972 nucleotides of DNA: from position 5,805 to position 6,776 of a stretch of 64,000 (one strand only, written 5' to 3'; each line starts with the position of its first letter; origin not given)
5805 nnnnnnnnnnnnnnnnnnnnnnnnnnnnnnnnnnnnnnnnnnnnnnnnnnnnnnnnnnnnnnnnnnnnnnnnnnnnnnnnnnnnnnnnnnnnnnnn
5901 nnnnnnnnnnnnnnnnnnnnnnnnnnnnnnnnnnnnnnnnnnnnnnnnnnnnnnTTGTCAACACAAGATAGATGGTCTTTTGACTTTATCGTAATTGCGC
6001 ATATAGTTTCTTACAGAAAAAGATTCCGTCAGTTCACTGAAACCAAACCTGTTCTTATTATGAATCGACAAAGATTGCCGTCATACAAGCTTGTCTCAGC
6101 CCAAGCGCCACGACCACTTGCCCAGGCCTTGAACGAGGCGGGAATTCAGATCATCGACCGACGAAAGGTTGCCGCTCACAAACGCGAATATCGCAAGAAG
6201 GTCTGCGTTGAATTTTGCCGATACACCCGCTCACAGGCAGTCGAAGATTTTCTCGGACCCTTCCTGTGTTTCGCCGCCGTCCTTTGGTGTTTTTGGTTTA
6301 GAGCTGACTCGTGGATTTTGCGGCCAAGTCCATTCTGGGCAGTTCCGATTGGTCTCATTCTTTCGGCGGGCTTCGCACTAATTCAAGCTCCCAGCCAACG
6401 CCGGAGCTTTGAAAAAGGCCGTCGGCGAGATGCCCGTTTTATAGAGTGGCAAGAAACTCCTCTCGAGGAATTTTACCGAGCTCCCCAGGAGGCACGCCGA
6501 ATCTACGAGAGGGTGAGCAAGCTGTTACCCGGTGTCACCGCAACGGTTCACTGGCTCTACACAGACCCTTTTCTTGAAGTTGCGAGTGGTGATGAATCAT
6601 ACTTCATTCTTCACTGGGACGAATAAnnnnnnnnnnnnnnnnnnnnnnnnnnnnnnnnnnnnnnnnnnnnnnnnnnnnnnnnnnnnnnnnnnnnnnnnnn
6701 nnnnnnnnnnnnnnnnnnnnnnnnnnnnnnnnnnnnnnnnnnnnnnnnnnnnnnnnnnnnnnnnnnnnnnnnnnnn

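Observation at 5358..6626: A DinJ/YafQ toxin-antitoxin pair and a GC-rich membrane gene inserted between rpsJ and rplC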

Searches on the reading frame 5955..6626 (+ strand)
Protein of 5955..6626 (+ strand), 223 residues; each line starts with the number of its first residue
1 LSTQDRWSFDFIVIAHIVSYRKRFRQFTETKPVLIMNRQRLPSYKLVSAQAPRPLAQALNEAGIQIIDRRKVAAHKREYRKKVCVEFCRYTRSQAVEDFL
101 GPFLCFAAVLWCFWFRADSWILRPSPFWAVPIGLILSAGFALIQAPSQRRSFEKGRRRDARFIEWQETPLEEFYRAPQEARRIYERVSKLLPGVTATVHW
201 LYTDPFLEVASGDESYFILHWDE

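Call 3: search_protein_families(library=pfam, proteins=[window:5955-6626:+], max_evalue=0.1)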
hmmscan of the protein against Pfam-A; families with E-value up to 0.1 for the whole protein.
window:5955-6626:+ (223 aa): 1 family
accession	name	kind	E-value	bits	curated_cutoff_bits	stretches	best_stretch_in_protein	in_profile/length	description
PF13567.11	DUF4131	-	0.012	15.8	31.6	1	101-151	10-54/165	Domain of unknown function (DUF4131)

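Call 4: search_protein_families(library=ncbifam, proteins=[window:5955-6626:+], max_evalue=0.1)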
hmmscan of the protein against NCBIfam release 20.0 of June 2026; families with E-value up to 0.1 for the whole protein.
window:5955-6626:+ (223 aa): 0 families

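Call 11: find_homologous_proteins(query=window:6060-6623:+, max_evalue=0.001)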
Query window:6060-6623:+ (188 aa): 1 proteins with E <= 0.001 among 164 candidates.
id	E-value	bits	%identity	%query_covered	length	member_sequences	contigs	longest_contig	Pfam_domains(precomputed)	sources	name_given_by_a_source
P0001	2.0e-124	430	100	100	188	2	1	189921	-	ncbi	ncbi:MAG: hypothetical protein V4467_02040 [Patescibacteria group bacterium]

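Call 28: search_protein_representatives(protein=window:6060-6623:+)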
Query: 188 residues. Proteins with E-value up to 0.001 (for the whole library): 15; up to 1e-10: 2; up to 1e-30: 1. The best 15 are listed.
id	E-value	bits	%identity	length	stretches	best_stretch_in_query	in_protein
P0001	6.3e-125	430.4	100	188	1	1-188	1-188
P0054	1.6e-14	70.3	32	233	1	18-188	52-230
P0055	1.1e-07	47.9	38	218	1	18-188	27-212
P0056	2.1e-05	40.5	40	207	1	117-188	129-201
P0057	2.6e-05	40.2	35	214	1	94-188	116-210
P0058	3.9e-05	39.6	45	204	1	127-188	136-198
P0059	7.8e-05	38.6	37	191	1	97-188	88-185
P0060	8.3e-05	38.5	29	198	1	18-187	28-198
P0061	9.0e-05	38.4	42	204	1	77-188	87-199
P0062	2.3e-04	37.1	28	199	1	10-187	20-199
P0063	2.5e-04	37.0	29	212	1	18-188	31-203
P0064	3.1e-04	36.7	30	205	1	16-188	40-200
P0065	6.8e-04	35.6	40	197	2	128-188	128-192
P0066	7.0e-04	35.5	38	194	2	121-188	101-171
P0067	9.6e-04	35.1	34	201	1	12-188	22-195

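Call 30: find_homologous_proteins(query=A1, max_evalue=0.001)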
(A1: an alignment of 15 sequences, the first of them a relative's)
Query A1 (15 sequences) (188 aa, profile of the alignment): 3 proteins with E <= 0.001 among 4288 candidates.
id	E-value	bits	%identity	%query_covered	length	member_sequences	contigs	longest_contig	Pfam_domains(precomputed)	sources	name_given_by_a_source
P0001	1.7e-45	173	100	100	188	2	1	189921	-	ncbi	ncbi:MAG: hypothetical protein V4467_02040 [Patescibacteria group bacterium]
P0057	2.8e-43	166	33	52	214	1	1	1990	-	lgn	-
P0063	1.4e-40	157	26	90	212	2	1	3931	-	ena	-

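Call 31: find_encoding_contigs(protein=P0063, flank=4000, max_places=3)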
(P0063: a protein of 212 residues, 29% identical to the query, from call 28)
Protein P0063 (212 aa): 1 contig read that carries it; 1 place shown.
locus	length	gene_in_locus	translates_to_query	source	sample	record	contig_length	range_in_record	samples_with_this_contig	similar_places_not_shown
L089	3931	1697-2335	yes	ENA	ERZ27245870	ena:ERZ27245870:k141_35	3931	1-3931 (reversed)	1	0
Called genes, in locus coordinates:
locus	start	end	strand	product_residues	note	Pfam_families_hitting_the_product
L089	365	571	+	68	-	PF00313:CSD, PF08206:OB_RNB (weak)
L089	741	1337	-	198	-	PF01936:NYN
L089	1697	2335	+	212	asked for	-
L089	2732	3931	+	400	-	?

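Call 32: find_encoding_contigs(protein=P0057, flank=4000, max_places=3)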
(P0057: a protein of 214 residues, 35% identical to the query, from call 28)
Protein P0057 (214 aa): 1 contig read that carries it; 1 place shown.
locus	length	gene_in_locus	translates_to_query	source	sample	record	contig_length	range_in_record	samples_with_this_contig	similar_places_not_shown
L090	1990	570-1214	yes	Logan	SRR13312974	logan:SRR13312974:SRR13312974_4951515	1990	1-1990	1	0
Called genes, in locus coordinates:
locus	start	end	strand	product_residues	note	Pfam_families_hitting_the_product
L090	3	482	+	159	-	?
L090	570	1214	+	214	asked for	-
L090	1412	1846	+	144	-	-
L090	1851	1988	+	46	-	?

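Call 33: find_encoding_contigs(protein=P0054, flank=5000, max_places=3)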
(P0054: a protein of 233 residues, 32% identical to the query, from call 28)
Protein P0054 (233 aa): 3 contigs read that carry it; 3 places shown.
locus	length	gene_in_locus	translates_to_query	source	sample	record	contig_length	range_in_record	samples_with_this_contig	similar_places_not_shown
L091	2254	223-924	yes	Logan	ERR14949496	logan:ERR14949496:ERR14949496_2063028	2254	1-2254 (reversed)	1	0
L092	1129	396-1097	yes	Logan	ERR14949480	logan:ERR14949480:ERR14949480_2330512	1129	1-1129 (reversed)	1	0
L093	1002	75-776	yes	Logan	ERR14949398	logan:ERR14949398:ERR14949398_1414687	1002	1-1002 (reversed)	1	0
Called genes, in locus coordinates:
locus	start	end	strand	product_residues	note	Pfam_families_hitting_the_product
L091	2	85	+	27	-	?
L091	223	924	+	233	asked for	-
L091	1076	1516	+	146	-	-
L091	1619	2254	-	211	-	?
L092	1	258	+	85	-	?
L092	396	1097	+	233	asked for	-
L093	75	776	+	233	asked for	-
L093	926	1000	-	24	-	?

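Call 34: search_protein_families(library=pfam, proteins=[L090:3-482:+, L090:1412-1846:+, L089:2732-3931:+, L091:1076-1516:+, L091:1619-2254:-, L092:1-258:+, L089:741-1337:-], max_evalue=0.01)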
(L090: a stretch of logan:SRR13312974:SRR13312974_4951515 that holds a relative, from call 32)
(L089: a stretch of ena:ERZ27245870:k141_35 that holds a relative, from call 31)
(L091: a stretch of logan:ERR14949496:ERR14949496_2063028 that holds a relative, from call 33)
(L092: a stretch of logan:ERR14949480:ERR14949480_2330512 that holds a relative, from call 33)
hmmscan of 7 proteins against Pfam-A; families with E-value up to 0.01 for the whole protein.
L090:3-482:+ (159 aa): 1 family
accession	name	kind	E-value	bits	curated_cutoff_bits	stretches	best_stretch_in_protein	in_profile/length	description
PF00903.31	Glyoxalase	-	0.00017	22.4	20.6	1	31-145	2-119/121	Glyoxalase/Bleomycin resistance protein/Dioxygenase superfamily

L090:1412-1846:+ (144 aa): 0 families

L089:2732-3931:+ (400 aa): 4 families
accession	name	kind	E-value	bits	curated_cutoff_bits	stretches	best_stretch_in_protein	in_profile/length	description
PF00270.35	DEAD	-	4.5e-47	160.3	26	1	37-198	1-164/167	DEAD/DEAH box helicase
PF00271.37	Helicase_C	-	7.4e-29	100.7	23.5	1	236-343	2-110/110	Helicase conserved C-terminal domain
PF04851.21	ResIII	-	1.5e-06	28.6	22.5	1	55-194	28-162/164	Type III restriction enzyme, res subunit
PF07652.20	Flavi_DEAD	-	0.0017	18.8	21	0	59-101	13-55/148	Flavivirus DEAD domain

L091:1076-1516:+ (146 aa): 0 families

L091:1619-2254:- (211 aa): 1 family
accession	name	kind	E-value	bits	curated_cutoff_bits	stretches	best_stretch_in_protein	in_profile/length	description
PF00082.27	Peptidase_S8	-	5.4e-27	95.3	21.8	1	4-183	90-269/288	Subtilase family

L092:1-258:+ (85 aa): 1 family
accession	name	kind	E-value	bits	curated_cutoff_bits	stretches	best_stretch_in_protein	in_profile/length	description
PF00338.27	Ribosomal_S10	-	4.2e-26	91.5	21.2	1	2-83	14-98/98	Ribosomal protein S10p/S20e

L089:741-1337:- (198 aa): 1 family
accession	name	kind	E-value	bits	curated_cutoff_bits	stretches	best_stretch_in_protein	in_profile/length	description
PF01936.24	NYN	-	6.3e-16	59.6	24.2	1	3-173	2-135/145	NYN domain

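Call 44: predict_structure(alignment_id=A1)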
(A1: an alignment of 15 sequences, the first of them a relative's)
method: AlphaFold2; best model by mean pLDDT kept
length: 188 residues; sequences in the alignment: 15
mean_pLDDT: 84.2   pTM: 0.66
mean pLDDT of the five models: 84.2, 82.8, 82.5, 80.6, 80.3
residues with pLDDT >= 90: 90; 70-90: 64; 50-70: 28; < 50: 6
segments of 3 or more residues with pLDDT < 50: 9-13
pLDDT, mean of each block of 10 residues (from residue 1): 54 62 96 96 94 85 82 82 61 75 84 77 78 96 97 96 97 97 91
secondary structure, 60 per line:
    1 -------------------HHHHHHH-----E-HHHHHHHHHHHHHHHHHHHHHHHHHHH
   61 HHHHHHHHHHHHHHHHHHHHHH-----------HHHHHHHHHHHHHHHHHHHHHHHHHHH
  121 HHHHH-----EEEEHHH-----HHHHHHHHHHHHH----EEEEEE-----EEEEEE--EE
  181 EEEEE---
elements in order: H20-26 H34-82 H94-125 E131-134 H143-155 E160-165 E171-176 E179-185

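Call 51: fold_search(model_id=the predicted structure, library=pdb)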
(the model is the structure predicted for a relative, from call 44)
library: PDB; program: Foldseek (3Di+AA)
matches with E <= 10: 246; with E <= 0.001: 0
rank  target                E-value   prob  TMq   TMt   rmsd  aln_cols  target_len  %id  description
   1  3e9v                  1.1e+00  0.07  0.13  0.18   6.2        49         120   14  Crystal structure of human B-cell Translocation Gene 2 (BTG2) (released 2008-10-14)
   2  1lfo                  1.3e+00  0.25  0.15  0.22   2.5        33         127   12  LIVER FATTY ACID BINDING PROTEIN-OLEATE COMPLEX (released 1997-06-16)
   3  2f73_A                2.0e+00  0.21  0.16  0.21   2.4        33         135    6  Crystal structure of human fatty acid binding protein 1 (FABP1) (released 2005-12-13)
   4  6e5w_A                2.2e+00  0.06  0.14  0.19   7.2        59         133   14  Crystal structure of human cellular retinol binding protein 3 in complex with abnormal-cannabidiol (abn-CBD) (released 2019-02-13)
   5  2d5r_B                2.2e+00  0.04  0.12  0.17   6.0        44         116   11  Crystal Structure of a Tob-hCaf1 Complex (released 2006-12-12)
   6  7fxo_B                2.4e+00  0.18  0.16  0.22   2.5        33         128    6  Crystal Structure of apo human FABP1 monoclinic form III (released 2023-06-14)
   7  6fvl_D                2.4e+00  0.08  0.16  0.09   3.9        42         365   17  DNA polymerase sliding clamp from Escherichia coli with bound P7 peptide (released 2019-04-10)
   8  7dze_A                2.5e+00  0.16  0.16  0.22   2.5        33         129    6  Fabp ground state captured by XFELs (released 2022-07-27)
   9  9xzy                  2.5e+00  0.04  0.10  0.02  12.5        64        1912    9  DEPDC5 dimer (tandem DEPDC5) focused map (released 2026-02-11)
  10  3stm                  2.7e+00  0.15  0.16  0.22   2.4        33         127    6  Structure of human LFABP in complex with one molecule of palmitic acid (released 2011-08-10)
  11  6p81_A                2.7e+00  0.08  0.16  0.08   4.0        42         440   17  Structure of DNA polymerase III, beta subunit/ beta sliding clamp from Klebsiella pneumoniae, expressed with an N-term (released 2019-07-10)
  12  5ci8                  2.7e+00  0.03  0.12  0.17   6.1        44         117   11  Crystal structure of human Tob in complex with inhibitor fragment 1 (released 2015-11-18)
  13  6mp4_E                2.8e+00  0.16  0.16  0.21   2.5        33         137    6  Human liver FABP1 bound to tetrahydrocannabinol (released 2019-11-13)
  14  3stn                  2.8e+00  0.15  0.16  0.22   2.4        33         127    6  Structure of human LFABP (apo-LFABP) (released 2011-08-10)
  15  6on5_A                2.8e+00  0.15  0.15  0.20   2.3        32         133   12  Crystal Structure of the Zn-bound Domain-Swapped Dimer Q108K:T51D:A28C:L36C:F57H Mutant of Human Cellular Retinol Bind (released 2019-10-16)
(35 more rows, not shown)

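Call 52: list_cluster_members(proteins=[P0055, P0056, P0058, P0059, P0060, P0061, P0062, P0064, P0065, P0067])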
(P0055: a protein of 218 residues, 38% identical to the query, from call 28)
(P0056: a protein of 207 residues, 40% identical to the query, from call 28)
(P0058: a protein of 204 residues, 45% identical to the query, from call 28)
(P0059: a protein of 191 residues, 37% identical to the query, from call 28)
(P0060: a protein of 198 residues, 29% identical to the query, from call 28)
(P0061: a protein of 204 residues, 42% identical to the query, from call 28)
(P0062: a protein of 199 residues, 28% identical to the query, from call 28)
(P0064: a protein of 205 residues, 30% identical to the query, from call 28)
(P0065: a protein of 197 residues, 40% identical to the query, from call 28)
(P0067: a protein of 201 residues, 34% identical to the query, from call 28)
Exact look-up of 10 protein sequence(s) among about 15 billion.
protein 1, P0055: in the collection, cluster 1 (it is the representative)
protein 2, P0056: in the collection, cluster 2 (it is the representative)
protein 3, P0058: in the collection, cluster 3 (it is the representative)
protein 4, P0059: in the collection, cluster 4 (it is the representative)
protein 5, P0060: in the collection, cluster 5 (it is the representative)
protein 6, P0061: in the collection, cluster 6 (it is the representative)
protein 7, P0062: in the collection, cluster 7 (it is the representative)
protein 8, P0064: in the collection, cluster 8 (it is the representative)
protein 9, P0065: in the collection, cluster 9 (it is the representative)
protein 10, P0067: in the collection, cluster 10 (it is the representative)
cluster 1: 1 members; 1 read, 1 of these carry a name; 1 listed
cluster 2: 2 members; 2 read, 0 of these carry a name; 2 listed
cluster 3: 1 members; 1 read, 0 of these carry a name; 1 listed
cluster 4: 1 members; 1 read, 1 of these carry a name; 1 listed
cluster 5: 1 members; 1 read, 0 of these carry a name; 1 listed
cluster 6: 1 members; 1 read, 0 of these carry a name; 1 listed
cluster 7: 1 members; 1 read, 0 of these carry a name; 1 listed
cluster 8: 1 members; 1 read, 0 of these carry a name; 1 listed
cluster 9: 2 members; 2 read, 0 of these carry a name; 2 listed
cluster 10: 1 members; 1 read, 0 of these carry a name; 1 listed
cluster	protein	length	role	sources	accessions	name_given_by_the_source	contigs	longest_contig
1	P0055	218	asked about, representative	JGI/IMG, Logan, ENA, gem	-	hypothetical protein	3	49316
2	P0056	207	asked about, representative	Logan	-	-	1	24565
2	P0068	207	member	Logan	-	-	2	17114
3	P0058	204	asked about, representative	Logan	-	-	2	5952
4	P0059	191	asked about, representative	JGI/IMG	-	hypothetical protein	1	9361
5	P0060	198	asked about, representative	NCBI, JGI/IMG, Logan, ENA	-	-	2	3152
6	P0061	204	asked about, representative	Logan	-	-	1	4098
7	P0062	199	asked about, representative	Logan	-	-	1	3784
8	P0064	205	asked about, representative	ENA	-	-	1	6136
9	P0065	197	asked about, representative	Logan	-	-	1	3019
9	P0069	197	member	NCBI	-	-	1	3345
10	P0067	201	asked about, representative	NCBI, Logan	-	-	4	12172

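Call 53: find_encoding_contigs(protein=P0055, flank=5000, max_places=2)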
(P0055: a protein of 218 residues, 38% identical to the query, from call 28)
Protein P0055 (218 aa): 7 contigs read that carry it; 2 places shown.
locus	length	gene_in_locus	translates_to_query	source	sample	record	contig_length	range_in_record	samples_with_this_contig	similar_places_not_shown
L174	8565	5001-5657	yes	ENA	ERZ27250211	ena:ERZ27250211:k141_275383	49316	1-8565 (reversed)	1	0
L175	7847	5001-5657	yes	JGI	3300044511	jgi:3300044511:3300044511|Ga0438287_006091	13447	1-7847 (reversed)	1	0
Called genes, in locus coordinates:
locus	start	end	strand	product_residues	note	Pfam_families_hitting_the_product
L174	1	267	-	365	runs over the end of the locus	-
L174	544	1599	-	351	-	PF00266:Aminotran_5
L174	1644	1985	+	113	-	-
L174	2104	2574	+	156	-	PF14584:DUF4446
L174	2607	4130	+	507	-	PF00009:GTP_EFTU, PF01926:MMR_HSR1, PF22042:EF-G_D2, PF11987:IF-2, PF03144:GTP_EFTU_D2 (weak)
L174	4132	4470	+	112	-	PF02033:RBFA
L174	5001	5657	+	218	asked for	-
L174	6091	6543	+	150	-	PF10517:DM13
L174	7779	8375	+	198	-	-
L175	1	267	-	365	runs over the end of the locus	-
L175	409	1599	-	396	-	PF00266:Aminotran_5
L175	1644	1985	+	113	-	-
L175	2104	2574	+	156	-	PF14584:DUF4446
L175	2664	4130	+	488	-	PF00009:GTP_EFTU, PF01926:MMR_HSR1, PF22042:EF-G_D2, PF11987:IF-2, PF03144:GTP_EFTU_D2 (weak)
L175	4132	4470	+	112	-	PF02033:RBFA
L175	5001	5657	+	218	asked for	-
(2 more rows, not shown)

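Call 54: find_encoding_contigs(protein=P0056, flank=5000, max_places=2)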
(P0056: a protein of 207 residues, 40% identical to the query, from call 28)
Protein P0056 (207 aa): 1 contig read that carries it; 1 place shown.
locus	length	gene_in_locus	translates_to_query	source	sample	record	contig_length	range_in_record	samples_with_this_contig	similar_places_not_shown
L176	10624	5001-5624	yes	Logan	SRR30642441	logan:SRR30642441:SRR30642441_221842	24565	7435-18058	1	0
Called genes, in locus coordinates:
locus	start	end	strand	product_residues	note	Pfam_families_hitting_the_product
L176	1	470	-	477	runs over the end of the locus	PF01225:Mur_ligase, PF08245:Mur_ligase_M, PF02875:Mur_ligase_C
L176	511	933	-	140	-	PF02590:SPOUT_MTase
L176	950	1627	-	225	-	-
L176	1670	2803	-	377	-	PF00953:Glycos_transf_4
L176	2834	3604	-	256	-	-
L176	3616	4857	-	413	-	-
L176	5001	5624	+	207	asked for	-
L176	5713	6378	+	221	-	PF00590:TP_methylase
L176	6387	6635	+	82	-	-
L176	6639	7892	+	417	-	PF13200:DUF4015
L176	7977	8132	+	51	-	-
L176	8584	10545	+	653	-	PF01935:DUF87 (faint), PF02534:T4SS-DNA_transf (weak), PF10412:TrwB_AAD_bind (weak)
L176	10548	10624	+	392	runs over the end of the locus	PF13439:Glyco_transf_4, PF13579:Glyco_trans_4_4, PF00534:Glycos_transf_1, PF13692:Glyco_trans_1_4, PF20706:GT4-conflict, PF13524:Glyco_trans_1_2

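Call 55: find_encoding_contigs(protein=P0067, flank=5000, max_places=2)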
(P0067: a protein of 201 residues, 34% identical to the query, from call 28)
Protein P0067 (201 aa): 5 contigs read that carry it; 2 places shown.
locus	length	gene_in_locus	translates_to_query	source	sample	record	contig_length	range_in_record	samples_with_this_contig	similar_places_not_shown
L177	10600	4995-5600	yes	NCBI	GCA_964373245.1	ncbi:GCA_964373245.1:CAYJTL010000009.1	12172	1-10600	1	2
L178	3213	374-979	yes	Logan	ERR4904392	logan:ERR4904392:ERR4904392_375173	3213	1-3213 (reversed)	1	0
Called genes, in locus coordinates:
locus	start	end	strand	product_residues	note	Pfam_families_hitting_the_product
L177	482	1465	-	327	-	PF01820:Dala_Dala_lig_N, PF13535:ATP-grasp_4 (faint), PF01820:Dala_Dala_lig_N, PF07478:Dala_Dala_lig_C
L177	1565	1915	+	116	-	PF00072:Response_reg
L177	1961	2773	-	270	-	PF00072:Response_reg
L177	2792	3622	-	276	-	PF00512:HisKA, PF02518:HATPase_c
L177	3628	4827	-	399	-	PF08495:FIST, PF10442:FIST_C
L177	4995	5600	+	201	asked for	-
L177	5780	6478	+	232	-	PF18306:LDcluster4, PF03641:Lysine_decarbox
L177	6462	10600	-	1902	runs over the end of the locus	?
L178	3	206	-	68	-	?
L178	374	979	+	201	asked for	-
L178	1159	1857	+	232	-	PF18306:LDcluster4, PF03641:Lysine_decarbox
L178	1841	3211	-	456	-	?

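Call 74: search_protein_families(library=padloc, proteins=[window:6060-6623:+, P0054, P0055], max_evalue=0.01)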
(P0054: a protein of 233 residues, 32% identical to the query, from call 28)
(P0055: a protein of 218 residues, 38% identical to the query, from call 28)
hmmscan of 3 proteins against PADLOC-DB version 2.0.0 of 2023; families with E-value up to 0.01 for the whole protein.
window:6060-6623:+ (188 aa): 0 families

P0054 (233 aa): 0 families

P0055 (218 aa): 0 families

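Call 75: search_protein_families(library=phrogs, proteins=[window:6060-6623:+, P0054, P0055], max_evalue=0.01)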
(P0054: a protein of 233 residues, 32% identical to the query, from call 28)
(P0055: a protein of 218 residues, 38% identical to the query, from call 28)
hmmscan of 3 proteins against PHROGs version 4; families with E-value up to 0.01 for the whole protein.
window:6060-6623:+ (188 aa): 0 families

P0054 (233 aa): 0 families

P0055 (218 aa): 0 families
